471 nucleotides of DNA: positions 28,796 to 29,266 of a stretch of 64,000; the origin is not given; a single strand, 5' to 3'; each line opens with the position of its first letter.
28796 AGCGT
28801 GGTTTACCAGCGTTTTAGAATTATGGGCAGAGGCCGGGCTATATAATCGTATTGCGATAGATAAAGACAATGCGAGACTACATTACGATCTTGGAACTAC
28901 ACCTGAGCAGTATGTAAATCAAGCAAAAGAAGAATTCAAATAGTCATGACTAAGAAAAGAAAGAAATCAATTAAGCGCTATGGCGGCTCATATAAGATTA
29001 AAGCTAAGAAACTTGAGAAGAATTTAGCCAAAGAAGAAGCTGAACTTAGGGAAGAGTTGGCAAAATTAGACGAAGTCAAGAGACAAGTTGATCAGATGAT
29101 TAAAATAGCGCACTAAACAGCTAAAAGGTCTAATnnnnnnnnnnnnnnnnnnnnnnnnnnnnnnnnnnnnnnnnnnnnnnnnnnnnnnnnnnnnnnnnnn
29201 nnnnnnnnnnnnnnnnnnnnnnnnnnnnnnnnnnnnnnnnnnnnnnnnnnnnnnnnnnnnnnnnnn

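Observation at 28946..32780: Membrane-directed accessory cassette: patatin-like phospholipase, antisense TM plus coiled-coil gene, lipoprotein and flotillin-like SPFH protein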

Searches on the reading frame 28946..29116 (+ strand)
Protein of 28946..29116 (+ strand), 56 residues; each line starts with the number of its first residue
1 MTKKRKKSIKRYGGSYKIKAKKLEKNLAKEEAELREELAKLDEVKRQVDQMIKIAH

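Call 3: search_protein_families(library=pfam, proteins=[window:28946-29116:+], max_evalue=0.1)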
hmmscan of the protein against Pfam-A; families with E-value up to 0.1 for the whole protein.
window:28946-29116:+ (56 aa): 2 families
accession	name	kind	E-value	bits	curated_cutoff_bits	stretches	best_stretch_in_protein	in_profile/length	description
PF12095.13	CRR7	-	0.03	15.1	25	1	21-53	31-63/84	Protein CHLORORESPIRATORY REDUCTION 7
PF17675.6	APG6_N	-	0.04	14.8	45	1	19-53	50-84/132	Apg6 coiled-coil region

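Call 4: search_protein_families(library=phrogs, proteins=[window:28946-29116:+], max_evalue=0.01)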
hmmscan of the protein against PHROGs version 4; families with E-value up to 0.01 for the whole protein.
window:28946-29116:+ (56 aa): 1 family
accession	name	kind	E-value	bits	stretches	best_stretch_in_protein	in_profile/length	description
phrog_2198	-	transcription regulation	0.0056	17.8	1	13-53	40-80/133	Alt-like transcription activator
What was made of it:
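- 28946..29116 (+): 56-aa basic, coiled-coil ORF upstream of the variable slot. No significant family hit (calls 3, 4).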

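Call 23: search_protein_families(library=padloc, proteins=[window:28946-29116:+], max_evalue=0.01)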
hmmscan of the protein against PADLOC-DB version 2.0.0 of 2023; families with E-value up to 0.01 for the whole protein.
window:28946-29116:+ (56 aa): 0 families

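Call 24: search_protein_families(library=ncbifam, proteins=[window:28946-29116:+], max_evalue=0.01)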
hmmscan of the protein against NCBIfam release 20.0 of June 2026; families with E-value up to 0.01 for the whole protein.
window:28946-29116:+ (56 aa): 0 families
